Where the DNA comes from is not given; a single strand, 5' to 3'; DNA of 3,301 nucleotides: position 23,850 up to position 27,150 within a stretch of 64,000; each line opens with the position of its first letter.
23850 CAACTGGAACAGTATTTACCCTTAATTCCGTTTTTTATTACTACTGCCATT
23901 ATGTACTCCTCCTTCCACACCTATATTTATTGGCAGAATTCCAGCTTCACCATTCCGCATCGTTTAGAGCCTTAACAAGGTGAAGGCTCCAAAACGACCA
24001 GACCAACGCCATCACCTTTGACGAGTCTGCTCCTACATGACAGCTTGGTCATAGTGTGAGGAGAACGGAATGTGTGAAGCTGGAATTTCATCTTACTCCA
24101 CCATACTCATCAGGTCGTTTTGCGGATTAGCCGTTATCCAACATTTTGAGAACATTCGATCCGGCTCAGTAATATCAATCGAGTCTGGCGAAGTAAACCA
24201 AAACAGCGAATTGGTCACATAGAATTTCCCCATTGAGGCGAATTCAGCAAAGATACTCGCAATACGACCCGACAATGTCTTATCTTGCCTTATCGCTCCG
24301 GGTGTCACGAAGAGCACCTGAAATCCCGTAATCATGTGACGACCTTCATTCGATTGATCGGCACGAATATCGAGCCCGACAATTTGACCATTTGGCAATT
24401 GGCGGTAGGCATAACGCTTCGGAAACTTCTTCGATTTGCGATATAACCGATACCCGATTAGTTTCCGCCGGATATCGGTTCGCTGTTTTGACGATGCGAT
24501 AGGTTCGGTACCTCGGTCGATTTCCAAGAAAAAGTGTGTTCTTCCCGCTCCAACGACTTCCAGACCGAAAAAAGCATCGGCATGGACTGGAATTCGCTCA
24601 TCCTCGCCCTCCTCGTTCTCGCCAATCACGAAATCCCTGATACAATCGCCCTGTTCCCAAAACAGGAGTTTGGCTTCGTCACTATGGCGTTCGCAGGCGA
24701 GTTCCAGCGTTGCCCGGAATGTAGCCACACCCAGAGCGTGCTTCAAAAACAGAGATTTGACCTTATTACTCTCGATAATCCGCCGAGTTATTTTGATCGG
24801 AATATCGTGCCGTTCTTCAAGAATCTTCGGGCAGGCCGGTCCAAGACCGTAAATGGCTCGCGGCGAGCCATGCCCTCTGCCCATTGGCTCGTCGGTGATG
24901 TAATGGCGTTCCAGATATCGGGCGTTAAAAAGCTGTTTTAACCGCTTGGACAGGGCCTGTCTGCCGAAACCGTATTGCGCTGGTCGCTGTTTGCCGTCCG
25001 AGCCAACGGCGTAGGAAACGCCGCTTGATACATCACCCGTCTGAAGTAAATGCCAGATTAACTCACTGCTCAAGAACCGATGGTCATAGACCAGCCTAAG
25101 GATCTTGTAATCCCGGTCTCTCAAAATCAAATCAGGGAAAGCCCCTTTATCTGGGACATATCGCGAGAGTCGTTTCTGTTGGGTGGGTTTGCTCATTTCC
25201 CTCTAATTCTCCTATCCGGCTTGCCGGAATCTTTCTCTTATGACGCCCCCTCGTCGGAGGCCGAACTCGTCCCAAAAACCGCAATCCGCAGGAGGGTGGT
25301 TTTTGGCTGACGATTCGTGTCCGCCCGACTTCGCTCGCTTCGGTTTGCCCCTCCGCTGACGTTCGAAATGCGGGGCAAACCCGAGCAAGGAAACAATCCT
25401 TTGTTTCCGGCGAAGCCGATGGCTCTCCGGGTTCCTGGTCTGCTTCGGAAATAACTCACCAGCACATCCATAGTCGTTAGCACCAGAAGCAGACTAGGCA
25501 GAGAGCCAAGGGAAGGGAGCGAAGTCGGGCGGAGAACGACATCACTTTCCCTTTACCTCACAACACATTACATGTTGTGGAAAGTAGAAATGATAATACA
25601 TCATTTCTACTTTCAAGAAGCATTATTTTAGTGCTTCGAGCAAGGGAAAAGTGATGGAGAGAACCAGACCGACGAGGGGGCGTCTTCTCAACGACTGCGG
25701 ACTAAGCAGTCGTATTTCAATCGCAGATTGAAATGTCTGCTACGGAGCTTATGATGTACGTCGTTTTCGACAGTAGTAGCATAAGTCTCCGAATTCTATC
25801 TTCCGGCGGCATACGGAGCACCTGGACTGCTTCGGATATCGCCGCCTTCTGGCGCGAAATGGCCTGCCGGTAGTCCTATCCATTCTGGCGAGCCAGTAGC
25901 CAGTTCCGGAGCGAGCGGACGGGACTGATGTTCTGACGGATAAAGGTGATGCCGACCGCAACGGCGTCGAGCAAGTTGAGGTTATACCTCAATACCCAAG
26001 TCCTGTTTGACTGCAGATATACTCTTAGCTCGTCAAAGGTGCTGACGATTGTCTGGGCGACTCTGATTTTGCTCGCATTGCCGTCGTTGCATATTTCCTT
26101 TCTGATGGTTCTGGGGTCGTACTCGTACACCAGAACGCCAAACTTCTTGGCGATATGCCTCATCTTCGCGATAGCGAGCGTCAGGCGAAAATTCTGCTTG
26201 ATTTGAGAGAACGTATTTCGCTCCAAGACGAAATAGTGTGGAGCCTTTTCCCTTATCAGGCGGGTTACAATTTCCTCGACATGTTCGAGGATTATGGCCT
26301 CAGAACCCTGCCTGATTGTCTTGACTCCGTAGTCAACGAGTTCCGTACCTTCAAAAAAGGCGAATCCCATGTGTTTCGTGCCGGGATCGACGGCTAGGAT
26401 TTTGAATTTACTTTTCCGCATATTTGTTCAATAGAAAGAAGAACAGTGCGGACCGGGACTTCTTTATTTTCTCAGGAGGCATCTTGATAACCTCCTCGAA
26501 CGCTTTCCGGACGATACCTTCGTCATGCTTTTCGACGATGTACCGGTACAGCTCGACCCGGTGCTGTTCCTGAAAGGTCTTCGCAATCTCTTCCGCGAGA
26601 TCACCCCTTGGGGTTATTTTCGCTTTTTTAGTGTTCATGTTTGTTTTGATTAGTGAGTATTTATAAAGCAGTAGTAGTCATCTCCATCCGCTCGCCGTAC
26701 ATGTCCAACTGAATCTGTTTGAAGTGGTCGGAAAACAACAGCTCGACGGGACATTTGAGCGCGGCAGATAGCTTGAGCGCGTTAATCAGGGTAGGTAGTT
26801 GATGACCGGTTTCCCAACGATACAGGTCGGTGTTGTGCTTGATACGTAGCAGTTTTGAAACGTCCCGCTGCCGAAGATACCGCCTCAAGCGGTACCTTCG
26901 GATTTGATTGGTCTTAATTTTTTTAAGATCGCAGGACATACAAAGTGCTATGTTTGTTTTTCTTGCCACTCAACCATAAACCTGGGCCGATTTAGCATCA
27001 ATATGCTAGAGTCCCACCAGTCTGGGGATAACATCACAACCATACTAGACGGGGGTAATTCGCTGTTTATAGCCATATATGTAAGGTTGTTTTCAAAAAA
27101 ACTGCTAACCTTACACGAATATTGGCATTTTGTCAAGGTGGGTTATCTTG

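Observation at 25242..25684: About 440-bp ORF-free element with perfect nested long-range inverted repeats between the RuvC-like/Zn-ribbon genes and the replication-relaxation gene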

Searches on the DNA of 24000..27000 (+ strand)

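Call 4: search_rna_families(source=window, start=24000, end=27000, threshold=evalue, max_evalue=1, show_alignments=3)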
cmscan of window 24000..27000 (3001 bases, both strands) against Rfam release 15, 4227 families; matches with E-value up to 1: 0.
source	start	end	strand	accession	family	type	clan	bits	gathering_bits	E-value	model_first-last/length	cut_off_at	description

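Call 13: search_dna_similar(query=window:25197-25875:+, collection=plasmids, mode=distant, max_evalue=0.001)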
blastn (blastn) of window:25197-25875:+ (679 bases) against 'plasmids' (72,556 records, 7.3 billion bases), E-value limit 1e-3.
No match.

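Call 69: build_rna_model(alignment_id=A3)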
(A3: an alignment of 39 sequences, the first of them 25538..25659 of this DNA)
Model R1 built from alignment A3 (39 sequences, 153 columns); structure: RNAalifold consensus.
model positions 122; base pairs 9; branch points 0; effective number of sequences 9.17; information 0.59 bits per position. Calibrated on 0.2 Mb of random sequence (short: E-values are rough).
structure used (alignment columns):
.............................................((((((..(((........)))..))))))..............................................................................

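Call 70: search_with_rna_model(model_id=R1, sources=[L034, L035, L036, L037, L038, L039, L040, L041, L042, L043, L044, L045, L046, L047, L048, L049, L050, L051, L052, L053, L054, L055, L056, L057, L058, L059, L060, L061, L062, L063, L064, L065, L066, L067, L068, L069, L070, L071, L072, L073, L074, L075, L076, L077, L078, L079, L080, L103, L104, L105, L106, L107, L108, L109, L110, L111, L112, L113, L114, L115, L116, L117, L118, L119, L120, L121, L122, L123, L124, L125, L126, L127, L128, L129, L130, L131, L132, L133, L134, L135, L136, L137, L138, L139, L140, L141, L142, L143, L144, L145, L146, L147, L148, L149, L150, L151, L152, L153, L154, L155], max_evalue=1)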
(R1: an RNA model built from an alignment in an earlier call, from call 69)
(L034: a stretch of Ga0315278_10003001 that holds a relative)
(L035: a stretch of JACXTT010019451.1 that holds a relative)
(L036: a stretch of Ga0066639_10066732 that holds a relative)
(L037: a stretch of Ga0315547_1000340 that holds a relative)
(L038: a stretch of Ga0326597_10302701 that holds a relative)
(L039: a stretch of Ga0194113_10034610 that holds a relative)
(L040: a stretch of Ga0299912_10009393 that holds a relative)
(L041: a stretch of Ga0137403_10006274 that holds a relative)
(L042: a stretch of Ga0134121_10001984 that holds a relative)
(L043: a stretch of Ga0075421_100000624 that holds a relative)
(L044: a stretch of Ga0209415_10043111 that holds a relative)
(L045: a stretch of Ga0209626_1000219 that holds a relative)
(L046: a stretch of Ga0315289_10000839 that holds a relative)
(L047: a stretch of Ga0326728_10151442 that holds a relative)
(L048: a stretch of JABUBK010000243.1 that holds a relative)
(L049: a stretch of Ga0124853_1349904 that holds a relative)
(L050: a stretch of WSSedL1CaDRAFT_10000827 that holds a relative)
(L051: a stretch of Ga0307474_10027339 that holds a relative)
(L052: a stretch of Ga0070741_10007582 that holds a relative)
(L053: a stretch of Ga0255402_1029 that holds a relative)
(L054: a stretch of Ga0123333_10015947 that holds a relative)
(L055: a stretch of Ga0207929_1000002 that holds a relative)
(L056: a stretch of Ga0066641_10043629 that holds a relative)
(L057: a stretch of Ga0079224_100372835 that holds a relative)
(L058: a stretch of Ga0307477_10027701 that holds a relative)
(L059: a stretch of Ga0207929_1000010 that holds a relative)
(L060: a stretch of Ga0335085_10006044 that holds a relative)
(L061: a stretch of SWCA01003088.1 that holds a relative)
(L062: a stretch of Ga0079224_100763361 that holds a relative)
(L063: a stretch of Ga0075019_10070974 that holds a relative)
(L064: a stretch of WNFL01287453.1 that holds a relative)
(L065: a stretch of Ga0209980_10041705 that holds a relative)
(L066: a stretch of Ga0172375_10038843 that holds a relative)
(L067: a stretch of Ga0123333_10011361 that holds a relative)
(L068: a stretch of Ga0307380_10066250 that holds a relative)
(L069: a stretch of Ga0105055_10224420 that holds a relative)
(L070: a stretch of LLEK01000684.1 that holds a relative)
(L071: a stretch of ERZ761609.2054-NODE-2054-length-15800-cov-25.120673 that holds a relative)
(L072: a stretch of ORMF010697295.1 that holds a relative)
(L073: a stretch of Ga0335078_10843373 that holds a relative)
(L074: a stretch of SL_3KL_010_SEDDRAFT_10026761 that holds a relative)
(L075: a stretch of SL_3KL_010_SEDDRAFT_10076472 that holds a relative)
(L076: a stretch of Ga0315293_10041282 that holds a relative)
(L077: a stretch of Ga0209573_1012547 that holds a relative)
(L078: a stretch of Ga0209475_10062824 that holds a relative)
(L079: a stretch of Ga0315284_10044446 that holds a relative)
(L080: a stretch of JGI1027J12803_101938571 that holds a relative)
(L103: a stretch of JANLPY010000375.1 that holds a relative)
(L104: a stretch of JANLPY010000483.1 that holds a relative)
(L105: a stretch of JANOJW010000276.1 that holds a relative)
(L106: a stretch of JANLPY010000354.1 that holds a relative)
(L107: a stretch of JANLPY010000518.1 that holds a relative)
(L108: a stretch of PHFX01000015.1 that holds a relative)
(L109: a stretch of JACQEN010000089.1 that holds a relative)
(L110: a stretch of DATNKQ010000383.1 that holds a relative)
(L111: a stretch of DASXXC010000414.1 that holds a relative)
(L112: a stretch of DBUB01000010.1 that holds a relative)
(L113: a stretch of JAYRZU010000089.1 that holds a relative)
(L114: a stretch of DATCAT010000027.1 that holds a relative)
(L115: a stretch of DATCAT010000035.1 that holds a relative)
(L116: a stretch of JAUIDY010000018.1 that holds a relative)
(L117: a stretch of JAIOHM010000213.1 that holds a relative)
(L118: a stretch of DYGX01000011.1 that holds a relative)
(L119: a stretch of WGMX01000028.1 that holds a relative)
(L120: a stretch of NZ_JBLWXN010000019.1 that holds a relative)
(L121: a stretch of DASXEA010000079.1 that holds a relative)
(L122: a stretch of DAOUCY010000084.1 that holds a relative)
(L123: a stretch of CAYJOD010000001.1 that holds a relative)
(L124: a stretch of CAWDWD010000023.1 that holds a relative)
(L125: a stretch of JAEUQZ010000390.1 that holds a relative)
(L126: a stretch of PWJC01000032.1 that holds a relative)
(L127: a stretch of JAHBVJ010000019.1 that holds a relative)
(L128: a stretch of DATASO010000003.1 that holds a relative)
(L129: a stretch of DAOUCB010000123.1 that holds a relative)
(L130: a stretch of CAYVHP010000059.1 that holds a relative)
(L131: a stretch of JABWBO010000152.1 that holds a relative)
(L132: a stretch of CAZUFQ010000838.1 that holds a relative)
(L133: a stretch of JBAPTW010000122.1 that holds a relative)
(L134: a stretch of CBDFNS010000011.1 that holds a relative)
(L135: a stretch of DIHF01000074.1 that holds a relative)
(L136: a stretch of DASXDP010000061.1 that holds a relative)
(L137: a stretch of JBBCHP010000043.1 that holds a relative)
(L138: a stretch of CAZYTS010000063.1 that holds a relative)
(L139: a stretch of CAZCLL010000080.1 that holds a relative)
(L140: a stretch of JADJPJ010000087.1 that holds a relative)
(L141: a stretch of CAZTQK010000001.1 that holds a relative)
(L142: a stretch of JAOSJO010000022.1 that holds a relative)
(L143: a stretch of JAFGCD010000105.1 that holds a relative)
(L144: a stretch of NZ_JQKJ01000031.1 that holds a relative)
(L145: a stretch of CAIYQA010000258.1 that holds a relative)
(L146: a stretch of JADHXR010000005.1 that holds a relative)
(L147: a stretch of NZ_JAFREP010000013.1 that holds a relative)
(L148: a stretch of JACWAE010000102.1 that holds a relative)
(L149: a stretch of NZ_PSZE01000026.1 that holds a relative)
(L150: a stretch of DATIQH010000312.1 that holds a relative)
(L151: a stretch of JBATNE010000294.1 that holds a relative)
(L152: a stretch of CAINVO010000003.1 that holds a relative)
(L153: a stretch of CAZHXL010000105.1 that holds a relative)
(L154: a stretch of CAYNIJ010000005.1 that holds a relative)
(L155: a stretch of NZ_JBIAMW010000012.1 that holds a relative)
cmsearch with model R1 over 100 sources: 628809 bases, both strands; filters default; matches with E-value up to 1: 2.
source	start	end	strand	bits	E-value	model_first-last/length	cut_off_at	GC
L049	988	1106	-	89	1.1e-15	1-122/122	no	0.34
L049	989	1107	+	36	0.00012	1-122/122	no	0.34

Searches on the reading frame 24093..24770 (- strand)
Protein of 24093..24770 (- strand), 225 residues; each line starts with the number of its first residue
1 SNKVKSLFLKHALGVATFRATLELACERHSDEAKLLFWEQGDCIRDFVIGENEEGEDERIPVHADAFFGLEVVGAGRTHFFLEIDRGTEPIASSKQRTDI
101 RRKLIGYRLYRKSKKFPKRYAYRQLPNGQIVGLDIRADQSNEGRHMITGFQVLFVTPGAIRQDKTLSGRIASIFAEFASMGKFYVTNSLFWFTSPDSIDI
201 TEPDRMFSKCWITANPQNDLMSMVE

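Call 80: predict_structure(alignment_id=A4)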
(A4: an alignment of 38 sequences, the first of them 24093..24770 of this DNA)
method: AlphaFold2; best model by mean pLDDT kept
length: 225 residues; sequences in the alignment: 38
mean_pLDDT: 92.7   pTM: 0.90
mean pLDDT of the five models: 92.7, 92.5, 92.5, 92.2, 91.3
residues with pLDDT >= 90: 183; 70-90: 36; 50-70: 4; < 50: 2
segments of 3 or more residues with pLDDT < 50: none
pLDDT, mean of each block of 10 residues (from residue 1): 68 96 98 97 95 90 97 97 94 89 95 93 95 85 89 98 96 93 86 96 96 94 94
secondary structure, 60 per line:
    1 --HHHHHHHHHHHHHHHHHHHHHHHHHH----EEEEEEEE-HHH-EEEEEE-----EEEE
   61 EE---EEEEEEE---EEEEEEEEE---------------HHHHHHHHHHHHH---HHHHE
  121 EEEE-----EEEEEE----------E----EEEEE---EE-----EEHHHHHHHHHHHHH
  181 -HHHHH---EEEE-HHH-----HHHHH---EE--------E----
elements in order: H3-28 E33-40 E46-51 E57-62 E66-72 E76-84 H100-112 H116-119 E120-124 E130-135 E151-155 H168-180 H182-186 E190-193 H203-207
